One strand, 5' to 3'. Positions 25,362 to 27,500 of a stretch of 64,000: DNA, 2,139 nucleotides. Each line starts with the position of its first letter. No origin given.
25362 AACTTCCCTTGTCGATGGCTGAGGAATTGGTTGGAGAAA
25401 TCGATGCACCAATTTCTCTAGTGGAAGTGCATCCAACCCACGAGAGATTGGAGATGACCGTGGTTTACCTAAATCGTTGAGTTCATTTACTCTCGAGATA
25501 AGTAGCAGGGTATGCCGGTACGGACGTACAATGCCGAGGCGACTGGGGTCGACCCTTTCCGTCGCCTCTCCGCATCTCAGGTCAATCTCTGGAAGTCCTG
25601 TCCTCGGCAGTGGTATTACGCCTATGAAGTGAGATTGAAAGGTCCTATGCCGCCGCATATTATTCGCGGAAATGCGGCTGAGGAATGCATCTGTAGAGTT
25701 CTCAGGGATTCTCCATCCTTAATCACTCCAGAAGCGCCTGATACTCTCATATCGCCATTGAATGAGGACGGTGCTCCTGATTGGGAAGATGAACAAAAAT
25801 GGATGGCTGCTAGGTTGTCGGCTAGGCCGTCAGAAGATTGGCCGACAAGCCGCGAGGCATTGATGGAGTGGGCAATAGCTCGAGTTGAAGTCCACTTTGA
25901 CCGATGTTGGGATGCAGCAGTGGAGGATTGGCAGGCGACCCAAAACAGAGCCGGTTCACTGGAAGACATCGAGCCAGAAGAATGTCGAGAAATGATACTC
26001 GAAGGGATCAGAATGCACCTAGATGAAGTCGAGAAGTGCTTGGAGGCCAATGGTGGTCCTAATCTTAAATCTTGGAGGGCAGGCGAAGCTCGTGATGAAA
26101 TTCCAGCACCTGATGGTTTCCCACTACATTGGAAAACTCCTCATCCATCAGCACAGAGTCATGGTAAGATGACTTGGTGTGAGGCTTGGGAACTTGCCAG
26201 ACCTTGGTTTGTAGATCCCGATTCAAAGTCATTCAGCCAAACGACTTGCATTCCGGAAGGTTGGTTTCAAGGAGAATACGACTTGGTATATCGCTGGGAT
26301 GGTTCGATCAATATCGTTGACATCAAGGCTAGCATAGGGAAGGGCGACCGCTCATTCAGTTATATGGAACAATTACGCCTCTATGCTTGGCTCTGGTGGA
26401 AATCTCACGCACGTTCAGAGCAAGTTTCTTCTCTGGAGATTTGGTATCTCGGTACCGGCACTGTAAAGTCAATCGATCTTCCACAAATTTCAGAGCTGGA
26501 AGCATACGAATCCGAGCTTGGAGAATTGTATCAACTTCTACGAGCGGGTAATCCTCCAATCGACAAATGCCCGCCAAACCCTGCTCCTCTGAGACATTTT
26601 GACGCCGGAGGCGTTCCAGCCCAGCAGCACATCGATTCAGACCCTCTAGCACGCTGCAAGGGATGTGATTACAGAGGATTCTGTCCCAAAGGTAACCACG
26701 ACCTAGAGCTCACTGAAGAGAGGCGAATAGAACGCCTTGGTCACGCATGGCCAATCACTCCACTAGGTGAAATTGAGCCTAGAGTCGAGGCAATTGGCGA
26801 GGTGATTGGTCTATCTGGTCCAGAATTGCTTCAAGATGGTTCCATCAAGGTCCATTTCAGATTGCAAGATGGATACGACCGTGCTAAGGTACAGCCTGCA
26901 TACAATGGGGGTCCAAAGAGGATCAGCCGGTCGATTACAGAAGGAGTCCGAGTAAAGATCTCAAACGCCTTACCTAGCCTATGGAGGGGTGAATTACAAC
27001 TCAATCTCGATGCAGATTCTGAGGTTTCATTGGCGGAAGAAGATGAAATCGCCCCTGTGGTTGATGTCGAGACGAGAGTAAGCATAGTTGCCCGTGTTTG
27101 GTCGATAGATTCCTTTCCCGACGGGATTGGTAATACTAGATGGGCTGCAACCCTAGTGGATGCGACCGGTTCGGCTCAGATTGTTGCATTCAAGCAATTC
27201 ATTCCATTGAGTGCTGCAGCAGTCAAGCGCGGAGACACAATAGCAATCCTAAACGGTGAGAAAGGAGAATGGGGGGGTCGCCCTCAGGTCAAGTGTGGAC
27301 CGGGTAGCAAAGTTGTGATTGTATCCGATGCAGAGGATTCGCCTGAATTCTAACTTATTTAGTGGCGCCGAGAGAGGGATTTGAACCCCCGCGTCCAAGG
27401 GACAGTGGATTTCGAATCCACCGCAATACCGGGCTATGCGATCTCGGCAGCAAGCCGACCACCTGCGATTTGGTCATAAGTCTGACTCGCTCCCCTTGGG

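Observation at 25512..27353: A Cas4/RecB-type iron-sulfur nuclease fused to OB-fold-like C-terminal domains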

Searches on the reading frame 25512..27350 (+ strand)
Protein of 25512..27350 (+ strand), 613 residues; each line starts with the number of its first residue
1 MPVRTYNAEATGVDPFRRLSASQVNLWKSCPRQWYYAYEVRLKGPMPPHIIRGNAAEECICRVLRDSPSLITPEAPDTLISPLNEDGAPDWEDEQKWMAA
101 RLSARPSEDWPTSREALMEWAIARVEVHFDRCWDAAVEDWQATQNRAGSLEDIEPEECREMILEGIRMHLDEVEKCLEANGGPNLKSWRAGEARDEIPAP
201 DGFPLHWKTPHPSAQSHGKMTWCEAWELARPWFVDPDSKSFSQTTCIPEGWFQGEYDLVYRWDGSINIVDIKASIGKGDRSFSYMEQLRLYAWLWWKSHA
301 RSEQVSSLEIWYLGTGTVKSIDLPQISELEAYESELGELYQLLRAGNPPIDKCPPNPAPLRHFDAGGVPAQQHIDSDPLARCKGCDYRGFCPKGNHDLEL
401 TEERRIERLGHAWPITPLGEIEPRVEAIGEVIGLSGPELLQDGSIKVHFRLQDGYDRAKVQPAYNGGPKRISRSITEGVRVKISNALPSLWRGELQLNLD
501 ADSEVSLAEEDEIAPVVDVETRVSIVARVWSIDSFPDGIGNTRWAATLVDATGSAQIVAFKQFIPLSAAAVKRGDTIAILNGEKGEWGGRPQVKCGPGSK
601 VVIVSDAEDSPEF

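Call 3: search_protein_families(library=pfam, proteins=[window:25512-27350:+], max_evalue=1)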
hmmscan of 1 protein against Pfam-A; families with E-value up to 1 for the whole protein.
window:25512-27350:+ (613 aa): 3 families
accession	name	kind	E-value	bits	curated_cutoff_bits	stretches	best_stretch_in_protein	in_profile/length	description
PF12705.13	PDDEXK_1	-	4e-17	63.4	22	2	252-392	124-247/247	PD-(D/E)XK nuclease superfamily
PF01336.31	tRNA_anti-codon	-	0.00014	22.2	27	1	523-595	1-69/75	OB-fold nucleic acid binding domain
PF03072.19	DUF237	-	0.092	13.3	25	0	241-273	76-107/137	Domain of unknown function (DUF237)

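Call 4: search_protein_families(library=ncbifam, proteins=[window:25512-27350:+], max_evalue=1)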
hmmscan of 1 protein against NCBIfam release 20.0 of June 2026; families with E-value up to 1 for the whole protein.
window:25512-27350:+ (613 aa): 5 families
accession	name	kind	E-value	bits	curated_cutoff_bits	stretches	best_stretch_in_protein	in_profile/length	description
NF005554.0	PRK07218.1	equivalog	5.9e-07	28.8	447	2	547-608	98-153/423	Single-stranded DNA binding protein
NF005051.0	PRK06461.1-5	equivalog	5.6e-05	23.2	235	1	472-514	60-102/146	single-stranded DNA-binding protein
NF005048.0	PRK06461.1-1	equivalog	0.0038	17.6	230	1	473-513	61-101/148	single-stranded DNA-binding protein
NF005050.0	PRK06461.1-4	equivalog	0.013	15.6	176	1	474-515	65-106/151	single-stranded DNA-binding protein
TIGR00372.1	cas4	equivalog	0.026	14.4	65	0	251-320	67-132/180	CRISPR-associated protein Cas4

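Call 5: search_solved_structures(query=window:25512-27350:+, max_evalue=10, show_alignments=3)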
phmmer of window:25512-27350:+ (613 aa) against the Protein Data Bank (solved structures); distinct sequences matched with E-value up to 10: 3.
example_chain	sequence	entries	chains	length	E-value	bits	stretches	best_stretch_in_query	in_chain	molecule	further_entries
2mna_A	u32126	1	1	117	0.13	13.8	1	472-513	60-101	Single-stranded DNA binding protein (SSB)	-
1o7i_A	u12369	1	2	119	0.14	13.7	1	472-512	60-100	SINGLE STRANDED DNA BINDING PROTEIN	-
7wcg_A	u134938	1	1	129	0.16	13.5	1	472-513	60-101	Single-stranded DNA binding protein Ssb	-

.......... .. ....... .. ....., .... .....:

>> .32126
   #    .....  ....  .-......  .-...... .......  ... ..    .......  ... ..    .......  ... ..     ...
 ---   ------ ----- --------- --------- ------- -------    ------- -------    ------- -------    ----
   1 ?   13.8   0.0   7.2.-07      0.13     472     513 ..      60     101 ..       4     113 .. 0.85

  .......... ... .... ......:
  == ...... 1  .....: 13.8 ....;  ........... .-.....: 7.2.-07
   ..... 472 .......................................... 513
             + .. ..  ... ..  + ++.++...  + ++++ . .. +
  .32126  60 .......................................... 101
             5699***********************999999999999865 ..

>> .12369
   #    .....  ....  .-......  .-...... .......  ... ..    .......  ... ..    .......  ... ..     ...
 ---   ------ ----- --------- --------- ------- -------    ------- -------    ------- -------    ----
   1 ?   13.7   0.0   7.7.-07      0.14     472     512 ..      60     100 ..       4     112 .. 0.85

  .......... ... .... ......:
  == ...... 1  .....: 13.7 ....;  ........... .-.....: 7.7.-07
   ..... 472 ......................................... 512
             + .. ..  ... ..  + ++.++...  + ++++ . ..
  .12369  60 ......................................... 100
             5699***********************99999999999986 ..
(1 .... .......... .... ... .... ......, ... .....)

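Call 6: find_homologous_proteins(query=window:25512-27350:+)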
Query window:25512-27350:+ (613 aa): 489 proteins with E <= 0.001 among 8000 candidates; the best 120 are listed.
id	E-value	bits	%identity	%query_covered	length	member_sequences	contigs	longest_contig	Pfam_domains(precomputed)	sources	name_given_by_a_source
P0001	0.0e+0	1403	96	100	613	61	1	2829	PF12705.14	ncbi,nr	ncbi:MAG: PD-(D/E)XK nuclease family protein [Candidatus Thermoplasmatota archaeon]|nr:PD-(D/E)XK nu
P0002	0.0e+0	1275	86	100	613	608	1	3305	PF12705.14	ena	-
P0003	0.0e+0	1261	86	100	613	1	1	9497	PF12705.14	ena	-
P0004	0.0e+0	1254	85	100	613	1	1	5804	PF12705.14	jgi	-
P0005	0.0e+0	1254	85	100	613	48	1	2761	PF12705.14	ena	-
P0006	0.0e+0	1213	82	100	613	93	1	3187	PF12705.14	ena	-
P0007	0.0e+0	1170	77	100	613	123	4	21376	PF12705.14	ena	-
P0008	0.0e+0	1159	77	100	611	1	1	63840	PF12705.14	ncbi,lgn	-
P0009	0.0e+0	1106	74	100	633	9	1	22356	PF12705.14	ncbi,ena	-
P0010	0.0e+0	1058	71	100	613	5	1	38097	PF12705.14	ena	-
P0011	0.0e+0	1024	68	100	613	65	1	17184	PF12705.14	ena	-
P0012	0.0e+0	1020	85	81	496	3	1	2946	PF12705.14,PF01336.32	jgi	-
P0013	1.1e-291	987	64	100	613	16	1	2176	PF12705.14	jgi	-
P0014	1.5e-291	987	65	100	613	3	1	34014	PF12705.14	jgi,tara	tara:strand:+ start:4928 stop:6769 length:1842 start_codon:yes stop_codon:yes gene_type:complete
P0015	9.9e-258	875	60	100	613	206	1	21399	PF12705.14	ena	-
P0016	2.3e-256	870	58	100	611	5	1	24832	PF12705.14,PF01336.32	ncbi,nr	ncbi:MAG: hypothetical protein CMB78_01400 [Euryarchaeota archaeon]|nr:hypothetical protein [Euryarc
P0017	1.3e-255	868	58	100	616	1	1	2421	PF12705.14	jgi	-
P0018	3.9e-255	866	59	100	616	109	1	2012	PF12705.14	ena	-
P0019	4.0e-255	866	59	100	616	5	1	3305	PF12705.14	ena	-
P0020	2.0e-254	864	58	100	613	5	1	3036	PF12705.14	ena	-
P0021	3.3e-254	863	59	100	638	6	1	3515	PF12705.14,PF01336.32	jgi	-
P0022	8.0e-253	859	58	100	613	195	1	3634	PF12705.14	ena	-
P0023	3.6e-252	857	57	100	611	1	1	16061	PF12705.14,PF01336.32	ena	-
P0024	6.4e-252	856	58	100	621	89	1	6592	PF12705.14,PF01336.32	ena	-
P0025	7.4e-252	856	58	100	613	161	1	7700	PF12705.14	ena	-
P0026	1.0e-251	855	57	100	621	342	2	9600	PF12705.14,PF01336.32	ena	-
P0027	2.4e-251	854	59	100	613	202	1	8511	PF12705.14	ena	-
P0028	3.0e-251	854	57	100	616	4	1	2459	PF12705.14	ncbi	-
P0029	3.9e-251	853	58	98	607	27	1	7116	PF12705.14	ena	-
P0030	5.9e-251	853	57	100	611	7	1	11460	PF12705.14,PF01336.32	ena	-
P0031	6.6e-251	852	57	100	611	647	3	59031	PF12705.14,PF01336.32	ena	-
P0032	1.0e-250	852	57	100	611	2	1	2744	PF12705.14,PF01336.32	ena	-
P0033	2.7e-250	850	57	100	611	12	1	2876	PF12705.14,PF01336.32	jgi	-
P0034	3.9e-250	850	57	100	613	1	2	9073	PF12705.14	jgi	-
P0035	5.9e-250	849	57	100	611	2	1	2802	PF12705.14,PF01336.32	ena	-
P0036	1.4e-249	848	58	100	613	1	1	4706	PF12705.14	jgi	-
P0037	1.4e-249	848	58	100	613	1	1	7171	PF12705.14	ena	-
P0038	3.6e-249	847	58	100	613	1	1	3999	PF12705.14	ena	-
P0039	7.1e-249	846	56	100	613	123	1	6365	PF12705.14,PF01336.32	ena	-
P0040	7.5e-249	846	58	100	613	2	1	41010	PF12705.14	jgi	-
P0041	1.1e-248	845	58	100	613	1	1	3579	PF12705.14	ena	-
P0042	2.7e-248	844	58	100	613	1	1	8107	PF12705.14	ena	-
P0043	2.9e-248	844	57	100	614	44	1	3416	PF12705.14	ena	-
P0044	3.0e-248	844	58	100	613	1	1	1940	PF12705.14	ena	-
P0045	4.2e-248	843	57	100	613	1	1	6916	PF12705.14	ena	-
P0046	5.1e-248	843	58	100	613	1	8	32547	PF12705.14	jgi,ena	-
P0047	1.7e-247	841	57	100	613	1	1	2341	PF12705.14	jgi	-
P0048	1.9e-247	841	57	100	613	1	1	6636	PF12705.14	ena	-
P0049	2.0e-247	841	58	100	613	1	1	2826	PF12705.14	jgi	-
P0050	2.0e-247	841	57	100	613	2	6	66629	PF12705.14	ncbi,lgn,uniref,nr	ncbi:MAG: hypothetical protein CXX69_05090 [Candidatus Thalassarchaeum betae]|uniref:PD-(D/E)XK endo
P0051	2.6e-247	841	57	100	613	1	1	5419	PF12705.14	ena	-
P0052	5.1e-247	840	57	100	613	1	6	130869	PF12705.14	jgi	-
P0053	5.5e-247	839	58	98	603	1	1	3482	PF12705.14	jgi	-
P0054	5.6e-247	839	56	100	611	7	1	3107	PF12705.14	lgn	-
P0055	7.7e-247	839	57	100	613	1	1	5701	PF12705.14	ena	-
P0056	1.7e-246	838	57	100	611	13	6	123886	PF12705.14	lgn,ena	-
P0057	2.1e-246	838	57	100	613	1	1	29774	PF12705.14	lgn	-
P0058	5.3e-246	836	57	100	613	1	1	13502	PF12705.14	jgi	-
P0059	7.4e-246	836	57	100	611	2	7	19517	PF12705.14,PF01336.32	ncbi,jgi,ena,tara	tara:strand:- start:1161 stop:2996 length:1836 start_codon:yes stop_codon:yes gene_type:complete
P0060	2.0e-245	834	56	100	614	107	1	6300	PF12705.14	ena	-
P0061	2.4e-245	834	56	100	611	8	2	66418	PF12705.14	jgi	-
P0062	2.6e-245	834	57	100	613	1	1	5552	PF12705.14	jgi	-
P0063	4.6e-245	833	56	100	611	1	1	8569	PF12705.14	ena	-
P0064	5.6e-245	833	56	100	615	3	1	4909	PF12705.14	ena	-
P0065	6.2e-245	833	56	100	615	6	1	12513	PF12705.14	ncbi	-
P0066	7.7e-245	832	57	100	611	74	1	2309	PF12705.14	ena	-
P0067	1.3e-244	832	56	100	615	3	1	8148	PF12705.14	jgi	-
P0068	3.3e-244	830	55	100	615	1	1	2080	PF12705.14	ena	-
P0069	3.6e-244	830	57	100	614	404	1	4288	PF12705.14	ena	-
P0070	4.3e-244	830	58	98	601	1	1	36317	PF12705.14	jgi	-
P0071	5.9e-244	829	55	100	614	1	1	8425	PF12705.14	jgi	jgi:hypothetical protein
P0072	6.8e-244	829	57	100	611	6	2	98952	PF12705.14,PF01336.32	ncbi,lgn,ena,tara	tara:strand:- start:14264 stop:16099 length:1836 start_codon:yes stop_codon:yes gene_type:complete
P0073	7.5e-244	829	55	100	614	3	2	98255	PF12705.14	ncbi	-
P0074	7.7e-244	829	55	100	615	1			PF12705.14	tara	tara:strand:- start:376 stop:2223 length:1848 start_codon:yes stop_codon:yes gene_type:complete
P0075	9.9e-244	829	55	100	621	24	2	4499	PF12705.14,PF01336.32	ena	-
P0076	9.9e-244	829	55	100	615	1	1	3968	PF12705.14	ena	-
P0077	1.0e-243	829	55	100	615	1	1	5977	PF12705.14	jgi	-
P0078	6.4e-243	826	55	100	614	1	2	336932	PF12705.14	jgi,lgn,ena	-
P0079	1.4e-242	825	57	100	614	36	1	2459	PF12705.14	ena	-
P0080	7.4e-242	823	56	100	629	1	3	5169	PF12705.14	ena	-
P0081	3.0e-241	821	56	100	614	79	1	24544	PF12705.14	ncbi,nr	ncbi:MAG: PD-(D/E)XK nuclease family protein [Candidatus Thermoplasmatota archaeon]|nr:PD-(D/E)XK nu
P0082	5.6e-241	820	57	99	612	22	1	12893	PF12705.14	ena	-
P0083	1.5e-240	818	56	99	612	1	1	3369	PF12705.14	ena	-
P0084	1.7e-240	818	56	100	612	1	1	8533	PF12705.14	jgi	-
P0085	1.9e-240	818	56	99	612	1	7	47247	PF12705.14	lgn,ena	-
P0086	7.2e-240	816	56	100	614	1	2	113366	PF12705.14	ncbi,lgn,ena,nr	ncbi:MAG: PD-(D/E)XK nuclease family protein [Candidatus Thalassarchaeaceae archaeon]|nr:PD-(D/E)XK 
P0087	7.5e-240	816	56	100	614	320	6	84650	PF12705.14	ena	-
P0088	9.1e-240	816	56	99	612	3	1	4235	PF12705.14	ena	-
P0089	9.7e-240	816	55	100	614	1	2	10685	PF12705.14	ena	-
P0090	1.4e-239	815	55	100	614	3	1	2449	PF12705.14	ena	-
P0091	1.4e-239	815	55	100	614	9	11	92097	PF12705.14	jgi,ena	jgi:hypothetical protein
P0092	1.7e-239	815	56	99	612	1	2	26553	PF12705.14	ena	-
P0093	1.9e-239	815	55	100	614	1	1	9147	PF12705.14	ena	-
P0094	2.3e-239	814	55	100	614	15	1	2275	PF12705.14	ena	-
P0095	9.9e-239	812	56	99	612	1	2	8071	PF12705.14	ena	-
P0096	1.4e-238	812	56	99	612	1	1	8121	PF12705.14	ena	-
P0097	1.5e-238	812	56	100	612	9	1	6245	PF12705.14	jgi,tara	tara:strand:- start:2032 stop:3870 length:1839 start_codon:yes stop_codon:yes gene_type:complete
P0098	2.9e-238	811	54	100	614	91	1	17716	PF12705.14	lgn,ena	-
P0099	8.4e-238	809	55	100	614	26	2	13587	PF12705.14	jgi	jgi:hypothetical protein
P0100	8.8e-238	809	56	99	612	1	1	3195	PF12705.14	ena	-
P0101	9.0e-238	809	55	100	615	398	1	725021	PF12705.14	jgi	jgi:hypothetical protein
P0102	1.1e-237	809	56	100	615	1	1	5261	PF12705.14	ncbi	-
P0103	1.5e-237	808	56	100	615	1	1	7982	PF12705.14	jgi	-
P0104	1.9e-237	808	56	100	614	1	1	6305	PF12705.14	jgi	-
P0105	2.9e-237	807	56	100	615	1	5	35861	PF12705.14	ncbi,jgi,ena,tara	tara:strand:- start:2781 stop:4628 length:1848 start_codon:yes stop_codon:yes gene_type:complete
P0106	3.6e-237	807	55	100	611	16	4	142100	PF12705.14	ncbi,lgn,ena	-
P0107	3.8e-237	807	56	100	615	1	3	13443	PF12705.14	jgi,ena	-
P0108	4.8e-237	807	56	100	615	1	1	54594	PF12705.14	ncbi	-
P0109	5.4e-237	806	55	100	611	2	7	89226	PF12705.14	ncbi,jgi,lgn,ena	-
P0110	7.7e-237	806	55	100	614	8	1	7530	PF12705.14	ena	-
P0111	8.3e-237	806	54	100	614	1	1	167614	PF12705.14,PF01336.32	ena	-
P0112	1.3e-236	805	54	100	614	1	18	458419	PF12705.14,PF01336.32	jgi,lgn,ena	-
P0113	1.4e-236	805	54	100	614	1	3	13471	PF12705.14,PF01336.32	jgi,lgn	-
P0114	1.6e-236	805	55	100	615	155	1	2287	PF12705.14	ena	-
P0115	2.2e-236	804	55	99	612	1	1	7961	PF12705.14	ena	-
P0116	3.8e-236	804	55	100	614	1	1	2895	PF12705.14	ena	-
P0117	5.1e-236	803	54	100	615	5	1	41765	PF12705.14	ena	-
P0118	1.2e-235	802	56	100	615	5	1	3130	PF12705.14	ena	-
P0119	1.6e-235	802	56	95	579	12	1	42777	PF12705.14,PF01336.32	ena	-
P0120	6.2e-235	800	57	93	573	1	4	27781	PF12705.14,PF01336.32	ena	-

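Call 13: search_protein_representatives(protein=window:25512-27350:+)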
Query: 613 residues. Proteins with E-value up to 0.001 (for the whole library): 172; up to 1e-10: 120; up to 1e-30: 47. The best 150 are listed.
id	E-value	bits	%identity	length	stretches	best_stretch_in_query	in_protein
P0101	2.9e-238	809.0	55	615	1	1-611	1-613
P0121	5.9e-160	550.2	43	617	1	1-612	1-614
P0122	3.4e-155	534.5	43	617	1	1-608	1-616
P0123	1.7e-124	433.1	37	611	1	9-603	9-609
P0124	1.4e-112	393.7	38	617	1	1-589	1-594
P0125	4.6e-112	392.0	41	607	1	12-605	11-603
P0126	5.4e-103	362.0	38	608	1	13-602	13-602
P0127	2.9e-101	356.3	35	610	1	8-581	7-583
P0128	1.2e-99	351.0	44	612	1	2-423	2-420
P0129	5.0e-99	348.9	39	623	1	12-591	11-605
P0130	1.1e-96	341.2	37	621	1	1-602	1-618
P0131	4.7e-93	329.2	42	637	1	35-493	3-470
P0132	1.1e-80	288.4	34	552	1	53-601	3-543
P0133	3.8e-79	283.3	52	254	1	361-610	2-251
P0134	4.0e-77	276.6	46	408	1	54-358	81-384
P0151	2.8e-41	158.1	30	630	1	16-601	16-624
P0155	1.3e-36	142.7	31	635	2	17-391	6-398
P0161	1.0e-33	133.1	29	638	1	17-602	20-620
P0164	1.2e-32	129.7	29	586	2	115-595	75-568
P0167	2.8e-30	121.8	28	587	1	15-600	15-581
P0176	2.2e-27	112.2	29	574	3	105-346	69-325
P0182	5.1e-25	104.4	30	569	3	157-336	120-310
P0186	3.2e-23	98.5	31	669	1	26-601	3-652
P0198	7.3e-19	84.1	36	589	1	138-341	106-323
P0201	3.5e-18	81.8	36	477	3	223-362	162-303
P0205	1.1e-17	80.2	34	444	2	224-344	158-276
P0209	1.4e-16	76.5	30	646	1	27-609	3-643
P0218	4.8e-15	71.4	33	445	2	224-337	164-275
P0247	4.0e-09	51.9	37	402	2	222-392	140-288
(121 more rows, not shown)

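Call 15: predict_structure(alignment_id=A1)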
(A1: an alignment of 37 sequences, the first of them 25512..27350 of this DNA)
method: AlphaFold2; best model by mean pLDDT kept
length: 613 residues; sequences in the alignment: 37
mean_pLDDT: 77.6   pTM: 0.60
mean pLDDT of the five models: 77.6, 76.5, 73.3, 68.3, 67.8
residues with pLDDT >= 90: 152; 70-90: 305; 50-70: 102; < 50: 54
segments of 3 or more residues with pLDDT < 50: 356-397, 536-541, 611-613
pLDDT, mean of each block of 10 residues (from residue 1): 60 76 83 75 67 92 92 89 79 79 91 98 97 93 78 89 96 95 85 60 66 87 92 82 80 89 90 63 82 90 90 86 91 90 79 59 34 33 38 47 75 83 85 88 89 78 84 86 87 83 89 70 80 50 65 61 57 77 72 75 73 39
secondary structure, 60 per line:
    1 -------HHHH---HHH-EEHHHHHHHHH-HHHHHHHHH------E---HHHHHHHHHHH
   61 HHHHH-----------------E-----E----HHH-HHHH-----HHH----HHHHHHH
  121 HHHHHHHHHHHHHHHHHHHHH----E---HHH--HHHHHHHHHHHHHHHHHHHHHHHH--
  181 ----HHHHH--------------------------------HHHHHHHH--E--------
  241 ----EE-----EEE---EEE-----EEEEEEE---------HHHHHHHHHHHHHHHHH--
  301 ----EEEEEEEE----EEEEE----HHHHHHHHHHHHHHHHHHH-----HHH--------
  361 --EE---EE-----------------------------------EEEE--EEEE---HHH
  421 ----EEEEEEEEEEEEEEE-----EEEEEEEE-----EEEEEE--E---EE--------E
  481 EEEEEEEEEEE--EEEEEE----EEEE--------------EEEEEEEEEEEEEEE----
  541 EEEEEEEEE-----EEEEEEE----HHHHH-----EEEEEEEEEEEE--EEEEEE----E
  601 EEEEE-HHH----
elements in order: H8-11 H21-29 H31-39 H50-65 H98-101 H114-141 H155-178 H185-189 H222-229 E252-254 E258-260 E266-272 H282-298 E305-312 E317-321 H326-344 E405-408 E411-414 E425-439 E445-452 E458-463 E480-491 E494-499 E504-507 E522-536 E541-549 E555-561 H566-570 E576-587 E590-595 E600-605
